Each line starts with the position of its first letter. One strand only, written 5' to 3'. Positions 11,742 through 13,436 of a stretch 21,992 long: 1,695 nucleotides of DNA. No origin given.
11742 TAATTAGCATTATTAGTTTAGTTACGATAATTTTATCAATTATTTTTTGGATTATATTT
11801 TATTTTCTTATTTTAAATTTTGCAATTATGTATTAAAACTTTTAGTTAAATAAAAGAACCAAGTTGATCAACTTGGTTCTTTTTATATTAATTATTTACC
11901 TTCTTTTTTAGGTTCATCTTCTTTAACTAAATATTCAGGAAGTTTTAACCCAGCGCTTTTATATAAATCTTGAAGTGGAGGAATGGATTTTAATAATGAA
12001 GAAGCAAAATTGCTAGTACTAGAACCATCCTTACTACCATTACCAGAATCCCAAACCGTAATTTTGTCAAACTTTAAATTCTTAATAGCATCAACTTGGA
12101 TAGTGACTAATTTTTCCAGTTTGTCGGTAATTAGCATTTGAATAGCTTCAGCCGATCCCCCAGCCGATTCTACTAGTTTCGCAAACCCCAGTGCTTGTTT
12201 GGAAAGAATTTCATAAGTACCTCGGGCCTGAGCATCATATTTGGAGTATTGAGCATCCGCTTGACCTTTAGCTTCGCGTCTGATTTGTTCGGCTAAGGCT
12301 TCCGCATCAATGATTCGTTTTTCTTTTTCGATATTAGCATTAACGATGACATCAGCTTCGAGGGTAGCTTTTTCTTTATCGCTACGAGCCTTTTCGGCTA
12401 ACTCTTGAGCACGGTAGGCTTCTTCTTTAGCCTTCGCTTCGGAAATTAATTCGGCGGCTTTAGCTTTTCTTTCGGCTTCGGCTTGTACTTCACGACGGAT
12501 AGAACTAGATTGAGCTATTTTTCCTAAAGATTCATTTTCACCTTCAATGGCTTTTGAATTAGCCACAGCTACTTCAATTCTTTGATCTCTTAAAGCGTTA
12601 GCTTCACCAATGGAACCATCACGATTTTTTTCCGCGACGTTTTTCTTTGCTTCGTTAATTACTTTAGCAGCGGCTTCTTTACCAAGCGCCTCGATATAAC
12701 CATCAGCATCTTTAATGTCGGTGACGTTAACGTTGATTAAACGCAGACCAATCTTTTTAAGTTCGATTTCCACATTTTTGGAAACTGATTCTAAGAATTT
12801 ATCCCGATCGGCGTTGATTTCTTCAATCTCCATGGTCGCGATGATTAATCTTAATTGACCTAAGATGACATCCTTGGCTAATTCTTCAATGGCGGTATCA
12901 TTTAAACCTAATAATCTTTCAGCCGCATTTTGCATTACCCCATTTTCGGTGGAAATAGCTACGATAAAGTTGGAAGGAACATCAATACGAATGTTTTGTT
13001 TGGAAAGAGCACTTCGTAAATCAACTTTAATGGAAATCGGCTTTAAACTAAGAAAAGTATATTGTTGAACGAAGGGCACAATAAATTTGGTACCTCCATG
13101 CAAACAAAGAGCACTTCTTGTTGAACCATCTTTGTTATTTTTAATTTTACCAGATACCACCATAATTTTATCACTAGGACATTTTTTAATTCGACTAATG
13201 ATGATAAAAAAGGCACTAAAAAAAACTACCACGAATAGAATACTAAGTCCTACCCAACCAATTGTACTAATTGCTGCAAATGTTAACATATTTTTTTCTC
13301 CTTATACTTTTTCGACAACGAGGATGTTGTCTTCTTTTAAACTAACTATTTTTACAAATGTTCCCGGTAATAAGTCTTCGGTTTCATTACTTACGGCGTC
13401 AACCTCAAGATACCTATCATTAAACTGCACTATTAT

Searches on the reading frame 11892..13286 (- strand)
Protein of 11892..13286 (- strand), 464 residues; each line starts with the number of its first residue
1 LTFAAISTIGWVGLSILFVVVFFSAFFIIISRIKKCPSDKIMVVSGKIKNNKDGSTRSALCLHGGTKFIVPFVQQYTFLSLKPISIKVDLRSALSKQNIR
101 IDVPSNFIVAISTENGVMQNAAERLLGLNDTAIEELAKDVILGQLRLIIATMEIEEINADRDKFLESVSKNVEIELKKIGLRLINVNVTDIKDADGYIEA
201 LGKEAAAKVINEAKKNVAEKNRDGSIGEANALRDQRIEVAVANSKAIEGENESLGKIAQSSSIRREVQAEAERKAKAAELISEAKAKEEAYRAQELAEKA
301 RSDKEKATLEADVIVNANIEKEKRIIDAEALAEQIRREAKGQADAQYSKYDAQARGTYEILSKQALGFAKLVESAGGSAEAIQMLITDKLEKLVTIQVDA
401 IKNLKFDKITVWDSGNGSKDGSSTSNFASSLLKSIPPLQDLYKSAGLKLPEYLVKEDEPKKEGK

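Call 15: search_protein_families(library=pfam, proteins=[window:11892-13286:-], max_evalue=0.00001)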
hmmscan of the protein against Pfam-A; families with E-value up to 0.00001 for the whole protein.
window:11892-13286:- (464 aa): 1 family
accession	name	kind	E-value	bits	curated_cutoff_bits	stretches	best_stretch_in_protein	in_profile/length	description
PF01145.31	Band_7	-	7.3e-27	95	23.6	1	40-221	7-175/176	SPFH domain / Band 7 family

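Call 57: find_homologous_proteins(query=window:11892-13286:-, max_evalue=1e-100)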
Query window:11892-13286:- (464 aa): 7974 proteins with E <= 1e-100 among 8000 candidates; the best 120 are listed.
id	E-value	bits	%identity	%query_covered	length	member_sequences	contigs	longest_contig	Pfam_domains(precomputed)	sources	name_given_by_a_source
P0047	2.4e-246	836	87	100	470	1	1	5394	PF01145.32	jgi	jgi:flotillin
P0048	1.6e-211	721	76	98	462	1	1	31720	PF01145.32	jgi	-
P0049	1.1e-196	672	72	96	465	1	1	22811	PF01145.32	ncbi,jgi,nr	ncbi:MAG: hypothetical protein LBV51_02990 [Acholeplasmatales bacterium]|jgi:flotillin|nr:hypothetic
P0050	3.0e-191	654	70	96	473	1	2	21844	PF01145.32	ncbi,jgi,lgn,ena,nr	ncbi:MAG: SPFH domain-containing protein [Bacilli bacterium]|jgi:flotillin|nr:SPFH domain-containing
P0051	3.8e-191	654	69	97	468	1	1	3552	PF01145.32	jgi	jgi:flotillin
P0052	1.2e-190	652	72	93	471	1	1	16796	PF01145.32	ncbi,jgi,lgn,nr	ncbi:MAG: hypothetical protein LBM99_00760 [Bacillales bacterium]|jgi:flotillin|nr:hypothetical prot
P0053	6.1e-190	650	70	95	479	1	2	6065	PF01145.32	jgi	-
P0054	7.1e-190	650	69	97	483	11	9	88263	PF01145.32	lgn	-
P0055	7.5e-190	650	69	98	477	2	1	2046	PF01145.32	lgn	-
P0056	8.6e-190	649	70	95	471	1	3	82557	PF01145.32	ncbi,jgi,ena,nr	ncbi:MAG: SPFH domain-containing protein [Bacilli bacterium]|nr:SPFH domain-containing protein [Baci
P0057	3.3e-189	647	70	95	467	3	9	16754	PF01145.32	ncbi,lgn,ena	-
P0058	5.0e-189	647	70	95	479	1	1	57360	PF01145.32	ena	-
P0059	5.4e-189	647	-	-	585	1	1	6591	PF01145.32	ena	-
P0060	2.6e-188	644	69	95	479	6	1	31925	PF01145.32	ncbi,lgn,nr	ncbi:MAG: SPFH domain-containing protein [Bacilli bacterium]|nr:SPFH domain-containing protein [Baci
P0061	5.9e-188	643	70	93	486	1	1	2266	PF01145.32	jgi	jgi:flotillin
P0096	1.0e-184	633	69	96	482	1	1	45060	PF01145.32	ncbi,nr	ncbi:hypothetical protein LJC17_03550 [Acholeplasma sp. OttesenSCG-928-E16]|nr:hypothetical protein 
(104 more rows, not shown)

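Call 58: find_encoding_contigs(protein=P0047, flank=10000, max_places=3)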
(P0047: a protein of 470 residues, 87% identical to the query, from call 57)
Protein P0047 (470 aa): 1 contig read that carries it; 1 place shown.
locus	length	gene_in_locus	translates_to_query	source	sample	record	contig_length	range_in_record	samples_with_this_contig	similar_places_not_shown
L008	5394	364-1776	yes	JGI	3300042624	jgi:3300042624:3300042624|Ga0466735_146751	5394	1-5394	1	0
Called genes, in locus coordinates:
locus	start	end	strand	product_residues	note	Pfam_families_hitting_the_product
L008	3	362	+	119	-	?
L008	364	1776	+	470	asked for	PF01145:Band_7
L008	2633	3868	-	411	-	-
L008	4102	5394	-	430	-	?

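Call 59: find_encoding_contigs(protein=P0048, flank=10000, max_places=3)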
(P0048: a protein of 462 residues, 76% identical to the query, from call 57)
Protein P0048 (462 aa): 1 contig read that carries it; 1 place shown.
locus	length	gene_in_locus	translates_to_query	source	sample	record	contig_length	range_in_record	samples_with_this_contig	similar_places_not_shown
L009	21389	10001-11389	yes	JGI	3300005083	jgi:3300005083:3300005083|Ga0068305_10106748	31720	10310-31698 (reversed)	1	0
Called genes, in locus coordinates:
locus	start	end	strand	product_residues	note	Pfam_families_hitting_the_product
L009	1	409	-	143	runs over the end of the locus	?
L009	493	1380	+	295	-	PF02645:DegV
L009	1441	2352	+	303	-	PF01207:Dus, PF01180:DHO_dh (weak), PF01680:SOR_SNZ (faint), PF00977:His_biosynth (weak)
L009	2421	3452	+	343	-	PF00318:Ribosomal_S2, PF07498:Rho_N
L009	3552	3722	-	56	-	PF04060:FeS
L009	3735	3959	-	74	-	-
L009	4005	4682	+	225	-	PF01255:Prenyltransf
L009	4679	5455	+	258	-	-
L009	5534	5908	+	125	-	-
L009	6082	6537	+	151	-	-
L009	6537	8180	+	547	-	PF02163:Peptidase_M50, PF13180:PDZ_2 (faint)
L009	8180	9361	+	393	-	PF00465:Fe-ADH, PF13685:Fe-ADH_2 (weak), PF25137:ADH_Fe_C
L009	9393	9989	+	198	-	-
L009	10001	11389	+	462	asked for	PF01145:Band_7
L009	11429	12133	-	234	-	PF04973:NMN_transporter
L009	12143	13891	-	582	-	PF08439:Peptidase_M3_N, PF01432:Peptidase_M3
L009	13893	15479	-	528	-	PF13522:GATase_6, PF13537:GATase_7, PF12481:DUF3700, PF00733:Asn_synthase, PF02540:NAD_synthase (weak), PF00733:Asn_synthase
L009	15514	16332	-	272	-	PF08282:Hydrolase_3, PF05116:S6PP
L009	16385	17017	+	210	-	PF03167:UDG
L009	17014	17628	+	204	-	PF07155:ECF-ribofla_trS, PF12822:ECF_trnsprt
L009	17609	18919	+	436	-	PF01134:GIDA, PF13450:NAD_binding_8 (weak)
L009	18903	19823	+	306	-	PF02899:Phage_int_SAM_1, PF00589:Phage_integrase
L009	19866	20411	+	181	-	PF00293:NUDIX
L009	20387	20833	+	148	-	PF22769:DCD (weak), PF00692:dUTPase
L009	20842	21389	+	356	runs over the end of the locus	PF01699:Na_Ca_ex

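Call 61: find_encoding_contigs(protein=P0052, flank=6000, max_places=2)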
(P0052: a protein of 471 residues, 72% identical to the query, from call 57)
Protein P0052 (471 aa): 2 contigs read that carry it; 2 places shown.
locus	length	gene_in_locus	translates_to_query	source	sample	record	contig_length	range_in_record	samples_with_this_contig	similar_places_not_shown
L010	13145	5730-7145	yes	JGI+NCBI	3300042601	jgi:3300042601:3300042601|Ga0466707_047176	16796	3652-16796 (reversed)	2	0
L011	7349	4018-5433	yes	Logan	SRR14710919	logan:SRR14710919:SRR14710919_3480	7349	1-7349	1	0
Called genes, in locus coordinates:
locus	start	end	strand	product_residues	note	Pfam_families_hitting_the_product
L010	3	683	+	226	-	PF02687:FtsX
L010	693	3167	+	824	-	PF00005:ABC_tran, PF02687:FtsX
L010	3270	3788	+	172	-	PF06177:QueT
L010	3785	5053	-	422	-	PF02127:Peptidase_M18, PF05343:Peptidase_M42 (faint)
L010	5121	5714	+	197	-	-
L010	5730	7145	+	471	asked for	PF01145:Band_7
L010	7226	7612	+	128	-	-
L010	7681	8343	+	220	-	-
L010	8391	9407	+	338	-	PF00145:DNA_methylase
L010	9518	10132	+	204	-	PF03358:FMN_red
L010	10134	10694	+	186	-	PF00583:Acetyltransf_1, PF13302:Acetyltransf_3, PF13420:Acetyltransf_4 (weak)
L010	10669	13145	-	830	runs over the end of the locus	PF00521:DNA_topoisoIV, PF03989:DNA_gyraseA_C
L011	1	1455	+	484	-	?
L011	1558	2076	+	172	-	PF06177:QueT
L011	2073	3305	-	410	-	PF02127:Peptidase_M18, PF05343:Peptidase_M42 (faint)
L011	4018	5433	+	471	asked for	PF01145:Band_7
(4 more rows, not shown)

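Call 62: find_encoding_contigs(protein=P0050, flank=6000, max_places=2)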
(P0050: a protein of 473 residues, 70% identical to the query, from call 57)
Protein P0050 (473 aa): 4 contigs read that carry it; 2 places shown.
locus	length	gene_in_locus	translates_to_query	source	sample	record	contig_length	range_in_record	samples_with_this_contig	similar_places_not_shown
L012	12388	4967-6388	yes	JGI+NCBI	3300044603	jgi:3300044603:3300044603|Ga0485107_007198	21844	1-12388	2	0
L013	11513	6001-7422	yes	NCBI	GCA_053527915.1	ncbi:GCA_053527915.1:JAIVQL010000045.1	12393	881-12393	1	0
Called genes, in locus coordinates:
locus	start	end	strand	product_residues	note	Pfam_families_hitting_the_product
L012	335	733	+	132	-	PF08818:DUF1801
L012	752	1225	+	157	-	-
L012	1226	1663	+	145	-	PF00583:Acetyltransf_1, PF13673:Acetyltransf_10 (weak), PF13508:Acetyltransf_7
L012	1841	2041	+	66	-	PF08984:DUF1858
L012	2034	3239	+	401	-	PF04282:DUF438, PF01814:Hemerythrin, PF13596:PAS_10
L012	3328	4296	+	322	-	PF13426:PAS_9 (faint), PF08447:PAS_3, PF00990:GGDEF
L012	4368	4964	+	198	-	-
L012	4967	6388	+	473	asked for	PF01145:Band_7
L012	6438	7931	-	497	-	PF01276:OKR_DC_1, PF00155:Aminotran_1_2, PF00266:Aminotran_5, PF01041:DegT_DnrJ_EryC1, PF03711:OKR_DC_1_C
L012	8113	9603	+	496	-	PF16927:HisKA_7TM, PF00990:GGDEF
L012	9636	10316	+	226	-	-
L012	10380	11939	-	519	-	PF00664:ABC_membrane, PF00005:ABC_tran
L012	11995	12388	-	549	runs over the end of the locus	PF00664:ABC_membrane, PF03193:RsgA_GTPase (faint), PF00005:ABC_tran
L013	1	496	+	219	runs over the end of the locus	PF01695:IstB_IS21, PF00308:Bac_DnaA (weak)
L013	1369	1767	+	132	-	PF08818:DUF1801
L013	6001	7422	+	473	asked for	PF01145:Band_7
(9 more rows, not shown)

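Call 63: find_encoding_contigs(protein=P0096, flank=6000, max_places=2)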
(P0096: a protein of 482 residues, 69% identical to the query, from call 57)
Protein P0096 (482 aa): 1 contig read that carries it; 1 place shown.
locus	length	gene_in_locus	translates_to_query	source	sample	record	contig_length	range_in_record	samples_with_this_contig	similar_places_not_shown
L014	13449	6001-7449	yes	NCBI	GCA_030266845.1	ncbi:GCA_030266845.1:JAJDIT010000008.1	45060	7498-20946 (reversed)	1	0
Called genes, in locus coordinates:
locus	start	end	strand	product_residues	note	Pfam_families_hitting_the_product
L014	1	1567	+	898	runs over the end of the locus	PF00133:tRNA-synt_1, PF09334:tRNA-synt_1g, PF13603:tRNA-synt_1_2 (faint), PF01406:tRNA-synt_1e (weak), PF08264:Anticodon_1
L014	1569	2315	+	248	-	PF01975:SurE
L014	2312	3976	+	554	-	PF02878:PGM_PMM_I, PF02879:PGM_PMM_II, PF02880:PGM_PMM_III, PF00408:PGM_PMM_IV (weak)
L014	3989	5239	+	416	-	PF05195:AMP_N, PF00557:Peptidase_M24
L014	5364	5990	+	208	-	-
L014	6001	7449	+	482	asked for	PF01145:Band_7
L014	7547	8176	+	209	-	-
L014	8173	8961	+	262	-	-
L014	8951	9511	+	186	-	PF02463:SMC_N (faint), PF00005:ABC_tran, PF13166:AAA_13 (faint), PF13304:AAA_21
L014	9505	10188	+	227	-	-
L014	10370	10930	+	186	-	PF05198:IF3_N, PF00707:IF3_C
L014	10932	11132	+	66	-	PF01632:Ribosomal_L35p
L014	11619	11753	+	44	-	PF09954:DUF2188 (weak)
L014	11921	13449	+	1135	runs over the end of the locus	PF02368:Big_2, PF25354:Ig_NUP210_16th (faint), PF26182:Ig_NUP210_5th (weak), PF26918:Ig_Eae (weak), PF02368:Big_2, PF01510:Amidase_2, PF00932:LTD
